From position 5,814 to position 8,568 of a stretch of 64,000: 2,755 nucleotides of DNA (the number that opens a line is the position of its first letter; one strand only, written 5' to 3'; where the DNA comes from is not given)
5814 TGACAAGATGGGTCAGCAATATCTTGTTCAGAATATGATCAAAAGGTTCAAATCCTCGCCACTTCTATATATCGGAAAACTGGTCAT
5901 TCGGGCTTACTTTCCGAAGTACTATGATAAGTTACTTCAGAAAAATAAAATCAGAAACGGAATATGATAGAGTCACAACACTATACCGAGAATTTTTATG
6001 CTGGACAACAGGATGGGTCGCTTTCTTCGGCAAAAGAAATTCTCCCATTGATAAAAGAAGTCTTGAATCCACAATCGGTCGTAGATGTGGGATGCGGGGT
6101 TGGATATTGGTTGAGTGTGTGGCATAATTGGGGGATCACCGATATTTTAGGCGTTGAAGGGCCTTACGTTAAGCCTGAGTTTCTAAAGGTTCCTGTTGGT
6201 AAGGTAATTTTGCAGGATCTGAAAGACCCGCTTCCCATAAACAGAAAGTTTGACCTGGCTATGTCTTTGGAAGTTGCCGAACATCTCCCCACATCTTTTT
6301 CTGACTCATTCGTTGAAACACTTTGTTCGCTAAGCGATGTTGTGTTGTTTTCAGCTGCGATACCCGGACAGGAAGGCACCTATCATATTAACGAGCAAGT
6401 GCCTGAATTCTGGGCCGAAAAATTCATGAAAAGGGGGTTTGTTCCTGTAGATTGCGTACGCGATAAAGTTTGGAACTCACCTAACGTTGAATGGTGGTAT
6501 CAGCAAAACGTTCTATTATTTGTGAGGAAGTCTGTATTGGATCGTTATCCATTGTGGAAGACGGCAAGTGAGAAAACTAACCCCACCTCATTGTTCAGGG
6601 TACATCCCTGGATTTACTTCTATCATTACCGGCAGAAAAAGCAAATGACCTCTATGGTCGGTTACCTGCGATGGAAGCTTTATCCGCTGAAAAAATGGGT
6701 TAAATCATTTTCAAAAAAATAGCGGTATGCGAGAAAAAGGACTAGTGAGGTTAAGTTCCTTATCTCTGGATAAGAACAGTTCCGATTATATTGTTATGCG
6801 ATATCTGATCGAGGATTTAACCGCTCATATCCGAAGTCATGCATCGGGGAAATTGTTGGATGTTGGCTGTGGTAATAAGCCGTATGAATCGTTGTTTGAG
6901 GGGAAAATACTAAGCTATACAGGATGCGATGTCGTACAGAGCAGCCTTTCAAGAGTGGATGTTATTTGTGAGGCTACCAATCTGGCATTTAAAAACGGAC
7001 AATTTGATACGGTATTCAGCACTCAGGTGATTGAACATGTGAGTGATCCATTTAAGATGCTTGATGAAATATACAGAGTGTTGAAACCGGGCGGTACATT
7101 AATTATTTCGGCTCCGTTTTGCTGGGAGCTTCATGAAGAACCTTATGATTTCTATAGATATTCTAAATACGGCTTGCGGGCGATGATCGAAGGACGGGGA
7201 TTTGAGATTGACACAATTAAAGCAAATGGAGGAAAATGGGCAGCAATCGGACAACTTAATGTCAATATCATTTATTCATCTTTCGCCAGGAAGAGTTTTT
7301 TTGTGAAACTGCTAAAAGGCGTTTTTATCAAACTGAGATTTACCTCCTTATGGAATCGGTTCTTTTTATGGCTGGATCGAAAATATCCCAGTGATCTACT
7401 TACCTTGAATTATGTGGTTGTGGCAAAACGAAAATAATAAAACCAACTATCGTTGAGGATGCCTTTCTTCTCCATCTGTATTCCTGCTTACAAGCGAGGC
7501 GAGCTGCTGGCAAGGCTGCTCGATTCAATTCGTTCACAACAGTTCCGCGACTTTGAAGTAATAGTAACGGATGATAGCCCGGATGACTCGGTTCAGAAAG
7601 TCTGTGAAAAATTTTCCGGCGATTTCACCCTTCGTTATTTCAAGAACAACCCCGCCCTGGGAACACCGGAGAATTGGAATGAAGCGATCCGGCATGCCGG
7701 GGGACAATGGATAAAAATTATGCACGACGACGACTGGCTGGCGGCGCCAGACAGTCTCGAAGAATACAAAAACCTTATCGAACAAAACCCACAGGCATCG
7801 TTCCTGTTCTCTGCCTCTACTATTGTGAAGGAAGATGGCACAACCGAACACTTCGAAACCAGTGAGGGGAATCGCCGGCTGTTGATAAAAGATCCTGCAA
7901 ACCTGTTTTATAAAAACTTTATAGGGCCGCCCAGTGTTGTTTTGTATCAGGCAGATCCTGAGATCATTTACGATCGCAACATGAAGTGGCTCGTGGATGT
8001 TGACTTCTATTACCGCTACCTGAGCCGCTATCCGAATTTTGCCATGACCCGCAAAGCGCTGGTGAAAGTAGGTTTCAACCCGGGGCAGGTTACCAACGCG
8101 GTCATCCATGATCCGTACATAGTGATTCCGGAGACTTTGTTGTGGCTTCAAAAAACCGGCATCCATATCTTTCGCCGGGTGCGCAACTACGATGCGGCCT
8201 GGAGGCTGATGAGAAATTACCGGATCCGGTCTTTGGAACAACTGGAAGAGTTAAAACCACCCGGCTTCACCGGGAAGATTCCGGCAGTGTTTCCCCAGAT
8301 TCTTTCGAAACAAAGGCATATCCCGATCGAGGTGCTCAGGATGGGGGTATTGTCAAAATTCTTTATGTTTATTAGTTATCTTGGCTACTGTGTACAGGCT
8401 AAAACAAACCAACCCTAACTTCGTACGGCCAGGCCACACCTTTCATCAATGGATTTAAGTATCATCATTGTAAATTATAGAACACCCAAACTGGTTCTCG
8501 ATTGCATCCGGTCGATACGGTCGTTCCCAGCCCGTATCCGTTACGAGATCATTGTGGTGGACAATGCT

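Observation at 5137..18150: Two convergent glycan-modification operons (GtrB-like GT2 + YfhO GT-C + GT2/GT4 + three methyltransferases) with an embedded propeller sensor kinase and LytTR regulator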

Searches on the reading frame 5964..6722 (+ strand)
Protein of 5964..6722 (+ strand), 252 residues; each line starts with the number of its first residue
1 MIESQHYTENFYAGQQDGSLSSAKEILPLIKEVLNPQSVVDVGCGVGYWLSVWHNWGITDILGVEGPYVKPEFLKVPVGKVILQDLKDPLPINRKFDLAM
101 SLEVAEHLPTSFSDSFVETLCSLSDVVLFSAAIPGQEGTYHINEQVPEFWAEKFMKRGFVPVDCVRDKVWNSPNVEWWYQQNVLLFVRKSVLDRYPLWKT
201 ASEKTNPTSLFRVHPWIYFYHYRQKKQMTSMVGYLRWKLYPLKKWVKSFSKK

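Call 3: search_protein_families(library=pfam, proteins=[window:5964-6722:+], max_evalue=0.01)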
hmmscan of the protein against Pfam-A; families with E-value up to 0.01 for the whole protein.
window:5964-6722:+ (252 aa): 2 families
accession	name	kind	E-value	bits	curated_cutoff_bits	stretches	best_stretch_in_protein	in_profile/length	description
PF13489.12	Methyltransf_23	-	4.4e-07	30.2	27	1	26-123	13-107/164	Methyltransferase domain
PF08241.18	Methyltransf_11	-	0.0031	18.6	21.2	1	40-110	1-74/95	Methyltransferase domain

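Call 4: search_protein_families(library=ncbifam, proteins=[window:5964-6722:+], max_evalue=0.01)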
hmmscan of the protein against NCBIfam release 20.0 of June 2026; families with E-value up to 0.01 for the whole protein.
window:5964-6722:+ (252 aa): 0 families

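Call 81: search_protein_families(library=ncbifam, proteins=[window:5964-6722:+], max_evalue=1)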
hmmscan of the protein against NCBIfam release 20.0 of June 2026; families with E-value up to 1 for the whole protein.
window:5964-6722:+ (252 aa): 1 family
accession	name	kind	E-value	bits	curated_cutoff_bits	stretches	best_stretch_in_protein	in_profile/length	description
TIGR04290.1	meth_Rta_06860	hypoth_equivalog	0.066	12.6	300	1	24-179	38-198/226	TIGR04290 family methyltransferase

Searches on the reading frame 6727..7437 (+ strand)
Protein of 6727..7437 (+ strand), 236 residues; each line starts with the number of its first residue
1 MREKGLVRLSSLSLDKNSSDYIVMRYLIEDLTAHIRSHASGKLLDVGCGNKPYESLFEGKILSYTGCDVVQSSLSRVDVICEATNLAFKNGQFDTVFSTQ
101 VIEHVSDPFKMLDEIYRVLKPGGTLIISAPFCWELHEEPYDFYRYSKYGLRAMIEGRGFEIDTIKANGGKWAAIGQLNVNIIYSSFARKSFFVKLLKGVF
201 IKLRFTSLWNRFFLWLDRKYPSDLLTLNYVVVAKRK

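Call 3: search_protein_families(library=pfam, proteins=[window:6727-7437:+], max_evalue=0.01)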
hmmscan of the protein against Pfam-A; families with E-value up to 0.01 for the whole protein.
window:6727-7437:+ (236 aa): 10 families
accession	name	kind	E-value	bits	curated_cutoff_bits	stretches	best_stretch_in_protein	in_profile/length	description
PF08241.18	Methyltransf_11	-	1.4e-18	67.7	21.2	1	44-127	1-95/95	Methyltransferase domain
PF13489.12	Methyltransf_23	-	6.1e-15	55.8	27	1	27-131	8-120/164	Methyltransferase domain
PF08242.18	Methyltransf_12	-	1e-10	42.6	30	1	44-125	1-98/98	Methyltransferase domain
PF13649.12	Methyltransf_25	-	1.6e-10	41.9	27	1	44-123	2-97/97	Methyltransferase domain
PF13847.12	Methyltransf_31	-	2e-10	40.9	27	1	42-130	6-112/145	Methyltransferase domain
PF01209.24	Ubie_methyltran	-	1.1e-07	31.9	20.1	1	69-145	92-171/233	ubiE/COQ5 methyltransferase family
PF20922.3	Anamorsin_N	-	0.00014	22.1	27.1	1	77-130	36-90/163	Anamorsin, N-terminal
PF08003.17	Methyltransf_9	-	0.00023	20.7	23.8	1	92-128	182-218/315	Protein of unknown function (DUF1698)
PF07021.18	MetW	-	0.0014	18.7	21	1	40-129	14-109/193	Methionine biosynthesis protein MetW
PF05148.21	Methyltransf_8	-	0.0082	16.5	27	0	28-128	64-157/219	Hypothetical methyltransferase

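Call 4: search_protein_families(library=ncbifam, proteins=[window:6727-7437:+], max_evalue=0.01)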
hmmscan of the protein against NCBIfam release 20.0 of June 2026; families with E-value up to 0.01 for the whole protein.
window:6727-7437:+ (236 aa): 29 families (the best 25 are shown)
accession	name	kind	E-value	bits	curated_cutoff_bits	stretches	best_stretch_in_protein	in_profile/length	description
NF045667.1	MTase_DVU1556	equivalog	5.1e-14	52.2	155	1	27-130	10-122/213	DVU_1556 family methyltransferase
TIGR04345.1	ovoA_Cterm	equivalog_domain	2.1e-09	37.3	170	1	81-136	123-178/242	putative 4-mercaptohistidine N1-methyltransferase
NF041536.1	ArsM_DUF2284_UU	exception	4.2e-09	35.3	575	1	81-129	134-182/459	arsenite methyltransferase/DUF2284 domain selenoprotein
NF041537.1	ArsM_AhpD_UU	exception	1.8e-08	33.5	510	1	74-128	126-181/345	arsenite methyltransferase/AhpD domain selenoprotein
TIGR01983.1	UbiG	equivalog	1.9e-08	33.9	102.95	1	64-128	74-152/228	bifunctional 2-polyprenyl-6-hydroxyphenol methylase/3-demethylubiquinol 3-O-methyltransferase UbiG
TIGR00452.1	TIGR00452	equivalog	2.5e-08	33.1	275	1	85-127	177-219/316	tRNA 5-methoxyuridine(34)/uridine 5-oxyacetic acid(34) synthase CmoB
NF040539.1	AST_met_ArsM_2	exception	4.3e-08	33.3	240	1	81-127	117-163/262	putative arsinothricin biosynthesis methyltransferase ArsM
TIGR02072.1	BioC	equivalog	1.1e-07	31.9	184.95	1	27-143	23-148/244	malonyl-ACP O-methyltransferase BioC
NF011650.0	PRK15068.1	equivalog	1.9e-07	30.3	209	1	84-128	182-226/324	tRNA 5-methoxyuridine(34)/uridine 5-oxyacetic acid(34) synthase CmoB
NF052510.1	methyltran_MpqE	exception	2.6e-07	30.3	335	1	79-145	103-171/234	methyl-plastoquinone biosynthesis methyltransferase MpqE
NF047649.1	MTase_UXPK_star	exception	4.8e-07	29.1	460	1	73-128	126-182/283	methyltransferase/UXPK-star double selenoprotein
NF001240.0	PRK00216.1-1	equivalog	3e-06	26.5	378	1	79-145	120-188/251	bifunctional demethylmenaquinone methyltransferase/2-methoxy-6-polyprenyl-1,4-benzoquinol methylase UbiE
TIGR01934.1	MenG_MenH_UbiE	subfamily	3.8e-06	26.4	158.35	1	80-128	93-142/223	ubiquinone/menaquinone biosynthesis methyltransferase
NF001241.0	PRK00216.1-2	equivalog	4.2e-06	26.6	327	1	78-129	98-149/231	demethylmenaquinone methyltransferase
NF041675.1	sarc_dimgly_tmase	equivalog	1.3e-05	25.2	550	1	84-131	126-173/278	sarcosine/dimethylglycine N-methyltransferase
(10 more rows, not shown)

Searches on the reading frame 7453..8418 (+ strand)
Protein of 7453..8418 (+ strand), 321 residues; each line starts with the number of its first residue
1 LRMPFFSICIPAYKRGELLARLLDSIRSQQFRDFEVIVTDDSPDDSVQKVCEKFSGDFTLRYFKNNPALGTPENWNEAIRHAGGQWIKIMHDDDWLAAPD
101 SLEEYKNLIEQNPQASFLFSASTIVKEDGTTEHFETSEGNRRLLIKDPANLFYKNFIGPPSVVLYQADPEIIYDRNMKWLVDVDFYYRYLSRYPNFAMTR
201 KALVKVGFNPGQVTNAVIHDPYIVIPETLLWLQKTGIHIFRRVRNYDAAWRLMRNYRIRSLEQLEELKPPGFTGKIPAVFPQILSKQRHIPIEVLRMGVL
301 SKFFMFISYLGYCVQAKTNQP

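Call 3: search_protein_families(library=pfam, proteins=[window:7453-8418:+], max_evalue=0.01)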
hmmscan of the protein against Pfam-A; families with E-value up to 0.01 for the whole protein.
window:7453-8418:+ (321 aa): 3 families
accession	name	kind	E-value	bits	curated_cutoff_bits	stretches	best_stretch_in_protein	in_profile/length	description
PF00535.33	Glycos_transf_2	-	6.2e-22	78.7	23.3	1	7-161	1-155/168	Glycosyl transferase family 2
PF13641.12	Glyco_tranf_2_3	-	2.5e-09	37.9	27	1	6-117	3-118/230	Glycosyltransferase like family 2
PF10111.15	Glyco_tranf_2_2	-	0.0028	17.6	27.3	1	23-129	16-131/276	Glycosyltransferase like family 2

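Call 4: search_protein_families(library=ncbifam, proteins=[window:7453-8418:+], max_evalue=0.01)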
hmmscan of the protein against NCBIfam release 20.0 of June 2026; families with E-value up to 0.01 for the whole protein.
window:7453-8418:+ (321 aa): 18 families
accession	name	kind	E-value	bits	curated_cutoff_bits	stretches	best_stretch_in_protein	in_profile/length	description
NF050050.1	ProtGlycPglI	equivalog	8.5e-18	64.8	500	1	3-124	1-121/306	GalNAc(5)-diNAcBac-PP-undecaprenol beta-1,3-glucosyltransferase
NF041875.1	EPS_EpsD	equivalog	2.9e-13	49.9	370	1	7-112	2-107/325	exopolysaccharide biosynthesis glycosyltransferase EpsD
TIGR04017.1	WcaA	equivalog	6e-12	45.7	495.75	1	3-196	4-195/279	colanic acid biosynthesis glycosyltransferase WcaA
NF007453.0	PRK10018.1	equivalog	1.5e-11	44.5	382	1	4-200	6-200/280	colanic acid biosynthesis glycosyltransferase WcaA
NF047683.1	TeichurnBiosyTuaG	equivalog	7.4e-11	42.2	400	1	4-131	6-132/252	teichuronic acid biosynthesis protein TuaG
TIGR04440.1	glyco_TIGR04440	domain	3.7e-09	36.6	70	1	7-130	3-127/215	TIGR00180 family glycosyltransferase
NF038302.1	EPS_HpsE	equivalog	7.7e-09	34.9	300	1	6-117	3-119/307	hormogonium polysaccharide biosynthesis glycosyltransferase HpsE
NF038299.1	EPS_HpsN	equivalog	2e-08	33.6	425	1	5-111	2-108/317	hormogonium polysaccharide biosynthesis glycosyltransferase HpsN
NF007482.0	PRK10073.1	equivalog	5.3e-08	32.2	423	1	4-97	6-99/334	glycosyltransferase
NF053739.1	GlytfEpsEBac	equivalog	1.1e-07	31.1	450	1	6-131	3-129/265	glycosyltransferase EpsE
TIGR04283.1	glyco_like_mftF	equivalog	1.8e-07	30.9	182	1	7-120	2-108/221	TIGR04283 family arsenosugar biosynthesis glycosyltransferase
NF041394.1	GtaseAglG_Halo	equivalog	6.5e-06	25.6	440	1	8-111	7-109/304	glucosyl-dolichyl phosphate glucuronosyltransferase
TIGR03965.1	mycofact_glyco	equivalog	0.00012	21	280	1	7-104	77-174/467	mycofactocin biosynthesis glycosyltransferase MftF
TIGR03937.1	PgaC_IcaA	equivalog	0.00017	20.7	422.3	1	3-98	44-139/407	poly-beta-1,6-N-acetyl-D-glucosamine synthase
TIGR04009.1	wcaE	equivalog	0.0012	18.1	369.2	1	29-95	29-94/248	colanic acid biosynthesis glycosyltransferase WcaE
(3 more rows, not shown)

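Call 71: search_solved_structures(query=window:7459-8418:+, max_evalue=0.01)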
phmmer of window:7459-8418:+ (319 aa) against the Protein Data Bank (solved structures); distinct sequences matched with E-value up to 0.01: 18.
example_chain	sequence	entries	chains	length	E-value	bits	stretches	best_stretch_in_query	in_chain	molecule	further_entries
2z87_A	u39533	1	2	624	1.4e-13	54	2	2-102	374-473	Chondroitin synthase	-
2z86_A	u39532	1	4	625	1.4e-13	53.9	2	2-102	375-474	Chondroitin synthase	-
1h7l_A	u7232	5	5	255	2.4e-08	36.8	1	3-121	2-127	SPORE COAT POLYSACCHARIDE BIOSYNTHESIS PROTEIN SPSA | PROTEIN (SPORE COAT POLYSACCHARIDE BIOSYNTHESIS PROTEIN SPSA)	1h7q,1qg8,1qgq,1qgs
5tze_C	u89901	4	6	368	1.2e-07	34.4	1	4-109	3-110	Glycosyl transferase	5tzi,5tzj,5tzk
5hea_A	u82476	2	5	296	2.1e-07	33.7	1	4-109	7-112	Putative glycosyltransferase (GalT1)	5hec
5tz8_A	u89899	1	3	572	2.5e-07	33.4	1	4-109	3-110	Glycosyl transferase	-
3bcv_A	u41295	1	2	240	1.9e-05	27.3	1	2-97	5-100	Putative glycosyltransferase protein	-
9jma_A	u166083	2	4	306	0.00015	24.3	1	4-103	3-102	GalNAc(5)-diNAcBac-PP-undecaprenol beta-1,3-glucosyltransferase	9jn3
6h1j_A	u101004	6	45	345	0.0003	23.3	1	4-110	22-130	Probable ss-1,3-N-acetylglucosaminyltransferase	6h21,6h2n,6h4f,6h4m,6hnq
6p61_A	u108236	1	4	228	0.00031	23.2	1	2-111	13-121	Glycosyltransferase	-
9omj_A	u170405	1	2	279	0.0013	21.2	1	5-98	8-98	Glycosyltransferase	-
9omm_A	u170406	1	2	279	0.0014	21.1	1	5-98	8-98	Glycosyltransferase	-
9omh_A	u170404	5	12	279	0.0014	21.1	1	5-98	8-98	Glycosyltransferase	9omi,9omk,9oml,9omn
6yv7_B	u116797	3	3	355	0.0015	21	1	2-100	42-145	Glycosyl transferase, family 2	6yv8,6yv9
6yv7_A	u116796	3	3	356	0.0015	21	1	2-100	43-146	Glycosyl transferase, family 2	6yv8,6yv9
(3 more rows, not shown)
